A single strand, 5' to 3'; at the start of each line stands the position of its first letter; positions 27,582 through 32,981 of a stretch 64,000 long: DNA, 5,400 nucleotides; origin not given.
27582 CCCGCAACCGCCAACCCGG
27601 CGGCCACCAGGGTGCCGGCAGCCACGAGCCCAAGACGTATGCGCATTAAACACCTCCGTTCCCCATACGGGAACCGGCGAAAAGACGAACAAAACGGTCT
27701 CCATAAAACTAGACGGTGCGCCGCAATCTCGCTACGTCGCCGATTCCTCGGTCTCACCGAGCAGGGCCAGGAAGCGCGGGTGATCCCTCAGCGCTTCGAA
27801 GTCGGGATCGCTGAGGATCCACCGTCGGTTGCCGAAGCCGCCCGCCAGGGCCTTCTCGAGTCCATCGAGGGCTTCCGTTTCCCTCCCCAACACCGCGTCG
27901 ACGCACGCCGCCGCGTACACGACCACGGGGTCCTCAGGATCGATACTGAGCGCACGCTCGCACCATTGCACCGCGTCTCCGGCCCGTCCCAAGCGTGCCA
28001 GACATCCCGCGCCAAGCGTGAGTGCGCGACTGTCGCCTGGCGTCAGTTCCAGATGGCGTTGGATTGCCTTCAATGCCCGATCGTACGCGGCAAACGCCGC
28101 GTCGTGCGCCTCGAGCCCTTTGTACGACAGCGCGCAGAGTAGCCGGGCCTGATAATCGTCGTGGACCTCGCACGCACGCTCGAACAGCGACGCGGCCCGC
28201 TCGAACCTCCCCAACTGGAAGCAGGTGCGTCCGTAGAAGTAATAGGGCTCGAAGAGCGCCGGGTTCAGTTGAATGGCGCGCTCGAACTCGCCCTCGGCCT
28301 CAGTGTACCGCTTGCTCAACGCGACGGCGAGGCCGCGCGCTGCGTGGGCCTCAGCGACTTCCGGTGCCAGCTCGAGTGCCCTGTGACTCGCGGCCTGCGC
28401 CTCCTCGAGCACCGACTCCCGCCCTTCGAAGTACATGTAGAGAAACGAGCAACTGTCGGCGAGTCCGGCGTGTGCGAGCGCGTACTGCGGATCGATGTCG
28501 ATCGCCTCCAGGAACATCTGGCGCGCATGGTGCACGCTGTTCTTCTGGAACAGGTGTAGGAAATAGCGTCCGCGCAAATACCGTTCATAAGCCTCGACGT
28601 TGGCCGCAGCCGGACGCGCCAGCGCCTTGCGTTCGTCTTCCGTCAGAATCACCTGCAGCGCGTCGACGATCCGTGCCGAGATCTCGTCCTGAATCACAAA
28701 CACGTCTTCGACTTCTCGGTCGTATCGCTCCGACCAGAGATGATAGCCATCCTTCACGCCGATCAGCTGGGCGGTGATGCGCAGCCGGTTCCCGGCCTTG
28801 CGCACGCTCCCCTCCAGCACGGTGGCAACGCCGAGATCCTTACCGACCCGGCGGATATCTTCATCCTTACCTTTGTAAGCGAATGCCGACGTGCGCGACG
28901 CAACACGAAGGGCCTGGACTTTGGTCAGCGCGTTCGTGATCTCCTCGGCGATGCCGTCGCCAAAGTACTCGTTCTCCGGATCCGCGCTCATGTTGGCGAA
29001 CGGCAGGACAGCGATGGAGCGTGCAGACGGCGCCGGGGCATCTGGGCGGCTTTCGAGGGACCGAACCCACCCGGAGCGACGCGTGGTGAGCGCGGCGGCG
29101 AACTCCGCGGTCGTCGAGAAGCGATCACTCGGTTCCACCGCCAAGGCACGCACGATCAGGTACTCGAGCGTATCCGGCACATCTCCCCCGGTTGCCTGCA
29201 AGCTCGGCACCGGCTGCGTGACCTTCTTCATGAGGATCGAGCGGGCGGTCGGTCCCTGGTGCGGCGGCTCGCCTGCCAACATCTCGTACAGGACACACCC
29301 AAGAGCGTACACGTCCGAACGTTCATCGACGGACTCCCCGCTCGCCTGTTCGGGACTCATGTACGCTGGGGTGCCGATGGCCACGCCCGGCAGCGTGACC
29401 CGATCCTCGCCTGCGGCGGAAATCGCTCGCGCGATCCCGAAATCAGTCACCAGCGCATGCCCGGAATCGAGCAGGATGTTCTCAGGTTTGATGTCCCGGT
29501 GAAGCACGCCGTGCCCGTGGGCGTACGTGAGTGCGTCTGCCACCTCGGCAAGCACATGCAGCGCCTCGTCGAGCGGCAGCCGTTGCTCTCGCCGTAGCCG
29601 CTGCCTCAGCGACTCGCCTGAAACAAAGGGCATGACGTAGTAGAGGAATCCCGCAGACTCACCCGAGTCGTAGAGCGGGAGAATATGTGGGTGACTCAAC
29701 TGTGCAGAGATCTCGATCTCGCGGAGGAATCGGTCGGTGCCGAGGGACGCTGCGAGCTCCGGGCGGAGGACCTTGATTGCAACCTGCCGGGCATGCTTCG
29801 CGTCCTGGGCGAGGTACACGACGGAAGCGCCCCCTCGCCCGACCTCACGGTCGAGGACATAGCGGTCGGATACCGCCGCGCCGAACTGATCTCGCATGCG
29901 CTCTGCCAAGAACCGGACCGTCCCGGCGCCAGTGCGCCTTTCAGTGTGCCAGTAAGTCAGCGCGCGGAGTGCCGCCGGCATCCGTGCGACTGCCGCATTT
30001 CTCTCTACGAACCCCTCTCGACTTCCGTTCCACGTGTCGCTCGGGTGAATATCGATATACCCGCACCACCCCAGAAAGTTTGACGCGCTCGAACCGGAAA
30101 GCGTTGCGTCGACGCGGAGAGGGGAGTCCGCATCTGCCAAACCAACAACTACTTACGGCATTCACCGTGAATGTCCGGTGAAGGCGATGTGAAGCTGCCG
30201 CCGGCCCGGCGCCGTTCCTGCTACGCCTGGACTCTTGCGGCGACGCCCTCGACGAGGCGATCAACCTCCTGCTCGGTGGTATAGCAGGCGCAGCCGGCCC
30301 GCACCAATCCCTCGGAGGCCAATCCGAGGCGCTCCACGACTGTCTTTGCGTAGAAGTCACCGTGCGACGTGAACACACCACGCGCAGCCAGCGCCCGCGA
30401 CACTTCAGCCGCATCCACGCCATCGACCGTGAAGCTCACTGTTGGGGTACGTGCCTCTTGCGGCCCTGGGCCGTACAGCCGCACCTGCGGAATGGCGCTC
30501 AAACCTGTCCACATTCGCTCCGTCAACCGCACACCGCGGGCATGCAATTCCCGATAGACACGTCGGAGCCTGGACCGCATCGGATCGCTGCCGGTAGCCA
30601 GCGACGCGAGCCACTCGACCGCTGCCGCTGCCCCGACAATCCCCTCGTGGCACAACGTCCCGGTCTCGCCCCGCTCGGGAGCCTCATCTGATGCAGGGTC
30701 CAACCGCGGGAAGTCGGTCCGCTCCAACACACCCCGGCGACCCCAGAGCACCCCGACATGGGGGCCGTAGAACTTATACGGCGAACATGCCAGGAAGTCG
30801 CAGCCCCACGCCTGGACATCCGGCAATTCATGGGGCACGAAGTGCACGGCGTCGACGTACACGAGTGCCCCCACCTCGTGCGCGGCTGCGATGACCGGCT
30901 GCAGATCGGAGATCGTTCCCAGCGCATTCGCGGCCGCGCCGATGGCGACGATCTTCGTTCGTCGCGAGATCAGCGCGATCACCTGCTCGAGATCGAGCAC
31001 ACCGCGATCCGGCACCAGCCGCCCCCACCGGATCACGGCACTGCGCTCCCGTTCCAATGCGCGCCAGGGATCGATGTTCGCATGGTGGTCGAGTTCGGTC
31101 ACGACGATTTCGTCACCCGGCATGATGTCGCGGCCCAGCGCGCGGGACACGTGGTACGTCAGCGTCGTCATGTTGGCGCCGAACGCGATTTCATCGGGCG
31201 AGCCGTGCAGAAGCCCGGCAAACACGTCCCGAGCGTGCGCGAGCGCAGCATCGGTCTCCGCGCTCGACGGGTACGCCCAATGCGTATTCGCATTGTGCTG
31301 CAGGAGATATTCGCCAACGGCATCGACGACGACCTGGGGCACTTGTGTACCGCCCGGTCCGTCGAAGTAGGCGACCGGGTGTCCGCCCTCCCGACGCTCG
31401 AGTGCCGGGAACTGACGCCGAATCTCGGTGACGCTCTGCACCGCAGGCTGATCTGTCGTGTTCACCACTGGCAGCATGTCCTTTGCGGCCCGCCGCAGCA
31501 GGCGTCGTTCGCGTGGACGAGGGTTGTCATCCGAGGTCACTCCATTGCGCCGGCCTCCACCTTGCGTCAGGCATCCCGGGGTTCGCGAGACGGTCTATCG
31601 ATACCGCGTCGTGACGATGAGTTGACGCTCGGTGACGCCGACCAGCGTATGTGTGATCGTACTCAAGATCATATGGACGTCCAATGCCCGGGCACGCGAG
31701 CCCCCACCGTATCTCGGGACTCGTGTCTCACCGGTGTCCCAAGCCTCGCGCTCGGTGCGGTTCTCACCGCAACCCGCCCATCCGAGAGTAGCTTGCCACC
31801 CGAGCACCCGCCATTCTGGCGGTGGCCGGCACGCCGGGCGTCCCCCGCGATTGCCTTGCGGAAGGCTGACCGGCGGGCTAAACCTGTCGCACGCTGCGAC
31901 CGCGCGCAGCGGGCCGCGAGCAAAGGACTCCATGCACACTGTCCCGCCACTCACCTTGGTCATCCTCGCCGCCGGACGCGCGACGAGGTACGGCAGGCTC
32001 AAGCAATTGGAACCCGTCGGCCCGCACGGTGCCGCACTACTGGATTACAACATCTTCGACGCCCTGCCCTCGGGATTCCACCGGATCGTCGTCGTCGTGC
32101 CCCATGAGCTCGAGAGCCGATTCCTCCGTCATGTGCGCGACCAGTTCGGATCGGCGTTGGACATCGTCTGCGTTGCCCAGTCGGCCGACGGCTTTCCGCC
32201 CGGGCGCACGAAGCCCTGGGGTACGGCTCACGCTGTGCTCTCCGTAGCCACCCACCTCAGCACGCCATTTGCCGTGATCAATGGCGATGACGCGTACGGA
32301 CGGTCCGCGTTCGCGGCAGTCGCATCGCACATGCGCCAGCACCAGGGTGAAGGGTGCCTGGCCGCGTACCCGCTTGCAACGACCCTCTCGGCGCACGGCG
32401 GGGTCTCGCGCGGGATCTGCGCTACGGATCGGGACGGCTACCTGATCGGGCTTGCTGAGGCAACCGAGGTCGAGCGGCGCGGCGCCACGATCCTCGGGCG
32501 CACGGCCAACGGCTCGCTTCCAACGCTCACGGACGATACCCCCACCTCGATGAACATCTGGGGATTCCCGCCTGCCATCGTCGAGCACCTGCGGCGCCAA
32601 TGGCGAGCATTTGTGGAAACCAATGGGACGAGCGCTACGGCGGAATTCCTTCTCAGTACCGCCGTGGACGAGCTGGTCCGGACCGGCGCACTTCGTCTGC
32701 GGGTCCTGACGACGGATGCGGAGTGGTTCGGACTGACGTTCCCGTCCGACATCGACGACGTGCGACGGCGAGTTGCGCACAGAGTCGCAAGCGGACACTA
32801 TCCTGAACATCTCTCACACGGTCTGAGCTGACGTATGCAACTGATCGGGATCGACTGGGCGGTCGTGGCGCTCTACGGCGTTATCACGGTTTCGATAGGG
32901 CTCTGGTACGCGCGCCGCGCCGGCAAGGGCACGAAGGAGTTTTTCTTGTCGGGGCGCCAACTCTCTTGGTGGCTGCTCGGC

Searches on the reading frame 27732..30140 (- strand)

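Call 9: search_protein_families(library=pfam, proteins=[window:27732-30140:-], max_evalue=0.00001)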
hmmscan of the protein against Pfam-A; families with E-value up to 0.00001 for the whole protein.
window:27732-30140:- (802 aa): 12 families
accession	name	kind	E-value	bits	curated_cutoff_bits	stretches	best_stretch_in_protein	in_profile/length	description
PF00069.31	Pkinase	-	3.1e-53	181.3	31.7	1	94-344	1-255/263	Protein kinase domain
PF07714.23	PK_Tyr_Ser-Thr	-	1.5e-33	116.7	23.1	1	96-342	3-250/258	Protein tyrosine and serine/threonine kinase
PF07719.23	TPR_2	-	3.3e-14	52.2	27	0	596-628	1-33/34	Tetratricopeptide repeat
PF13432.12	TPR_16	-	1.3e-12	48.4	32.7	1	686-738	13-65/65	Tetratricopeptide repeat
PF13181.12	TPR_8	-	2.3e-12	46.4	25.7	0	632-658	3-29/34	Tetratricopeptide repeat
PF14559.12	TPR_19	-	2.6e-12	47.3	25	0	609-662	4-57/68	Tetratricopeptide repeat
PF13414.12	TPR_11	-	8.4e-12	45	26.8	0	530-561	4-35/42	TPR repeat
PF13428.12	TPR_14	-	9e-11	41.8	23.5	0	631-667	2-39/44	Tetratricopeptide repeat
PF00515.34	TPR_1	-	4.9e-10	39.2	27.8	0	596-627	1-32/34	Tetratricopeptide repeat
PF13431.12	TPR_17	-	5.3e-10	39.2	24.4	0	619-649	2-32/34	Tetratricopeptide repeat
PF12895.13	ANAPC3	-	1e-09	39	27.2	0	610-688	3-81/82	Anaphase-promoting complex, cyclosome, subunit 3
PF13424.12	TPR_12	-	5.9e-07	30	30.1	0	598-659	5-74/77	Tetratricopeptide repeat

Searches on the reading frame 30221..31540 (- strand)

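Call 9: search_protein_families(library=pfam, proteins=[window:30221-31540:-], max_evalue=0.00001)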
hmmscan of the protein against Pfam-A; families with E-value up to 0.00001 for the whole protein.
window:30221-31540:- (439 aa): 2 families
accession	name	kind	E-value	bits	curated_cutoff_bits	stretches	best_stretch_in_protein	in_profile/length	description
PF00266.25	Aminotran_5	-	7.8e-70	236.1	21.5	1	58-429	2-371/371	Aminotransferase class-V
PF01053.26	Cys_Met_Meta_PP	-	8.4e-06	25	27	0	182-267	125-209/381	Cys/Met metabolism PLP-dependent enzyme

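Call 23: search_protein_families(library=ncbifam, proteins=[window:30221-31540:-], max_evalue=0.001)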
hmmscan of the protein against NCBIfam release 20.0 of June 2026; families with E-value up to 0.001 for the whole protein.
window:30221-31540:- (439 aa): 25 families
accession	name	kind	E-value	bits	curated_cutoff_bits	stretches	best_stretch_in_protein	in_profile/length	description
TIGR01976.1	am_tr_V_VC1184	hypoth_equivalog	8.5e-131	436.9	352.35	1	37-431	3-399/401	cysteine desulfurase-like protein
TIGR01979.1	sufS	subfamily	4.7e-73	246.3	475.1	1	39-435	2-397/403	SufS family cysteine desulfurase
NF041166.1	f2_encap_cargo1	exception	9.1e-65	219.9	800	1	29-433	219-620/623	family 2A encapsulin nanocompartment cargo protein cysteine desulfurase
NF006791.0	PRK09295.1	equivalog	2.2e-52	178.5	661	1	36-434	4-399/406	cysteine desulfurase SufS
TIGR03392.1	FeS_syn_CsdA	equivalog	1.3e-45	156.3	493.6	1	38-435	4-391/398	cysteine desulfurase CsdA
NF008126.0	PRK10874.1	equivalog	3.7e-44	151.4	607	1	37-435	6-394/401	cysteine desulfurase CsdA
TIGR03402.1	FeS_nifS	equivalog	5.8e-30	104.3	530.75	1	58-434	2-367/379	cysteine desulfurase NifS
TIGR01977.1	am_tr_V_EF2568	hypoth_equivalog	4.1e-28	98.5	377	2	285-433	237-373/376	cysteine desulfurase family protein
NF040779.1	Sec_lyase_SclA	exception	1.7e-25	89.8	525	2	68-234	13-176/378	selenocysteine lyase SclA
TIGR03235.1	DNA_S_dndA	equivalog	1.3e-19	70.8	480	1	58-317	1-261/353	cysteine desulfurase DndA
NF010611.0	PRK14012.1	equivalog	1.3e-18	67.1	548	1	58-438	8-380/406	IscS subfamily cysteine desulfurase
TIGR03403.1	nifS_epsilon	equivalog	5.5e-17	61.6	587.7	1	58-431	2-367/382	NifS family cysteine desulfurase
TIGR02006.1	IscS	equivalog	7.2e-16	58.2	643.2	1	58-437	6-375/402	IscS subfamily cysteine desulfurase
NF002806.0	PRK02948.1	subfamily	1.6e-08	33.9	304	1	94-279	39-224/381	IscS subfamily cysteine desulfurase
NF006450.0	PRK08776.1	equivalog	1.4e-07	30.6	730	1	139-267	96-217/405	O-succinylhomoserine (thiol)-lyase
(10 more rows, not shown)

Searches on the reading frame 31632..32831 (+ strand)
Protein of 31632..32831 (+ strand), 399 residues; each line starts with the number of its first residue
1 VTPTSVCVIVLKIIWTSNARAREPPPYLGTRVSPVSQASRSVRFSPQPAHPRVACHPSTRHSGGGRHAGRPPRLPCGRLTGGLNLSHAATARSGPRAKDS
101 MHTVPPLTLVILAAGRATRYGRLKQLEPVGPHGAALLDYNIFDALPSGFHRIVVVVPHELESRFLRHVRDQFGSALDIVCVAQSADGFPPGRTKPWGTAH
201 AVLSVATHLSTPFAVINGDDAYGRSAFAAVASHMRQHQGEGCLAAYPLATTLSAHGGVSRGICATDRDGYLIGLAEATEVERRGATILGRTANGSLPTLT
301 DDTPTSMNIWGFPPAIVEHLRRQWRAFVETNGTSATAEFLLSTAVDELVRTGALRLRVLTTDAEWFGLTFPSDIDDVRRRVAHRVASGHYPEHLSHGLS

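Call 9: search_protein_families(library=pfam, proteins=[window:31632-32831:+], max_evalue=0.00001)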
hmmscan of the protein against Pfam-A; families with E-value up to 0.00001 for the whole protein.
window:31632-32831:+ (399 aa): 2 families
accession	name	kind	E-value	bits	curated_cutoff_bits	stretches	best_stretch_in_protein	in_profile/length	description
PF12804.13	NTP_transf_3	-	1.6e-08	35.3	27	1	110-243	2-120/160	MobA-like NTP transferase domain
PF00483.29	NTP_transferase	-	3.3e-06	27.3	21.2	1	110-241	3-131/245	Nucleotidyl transferase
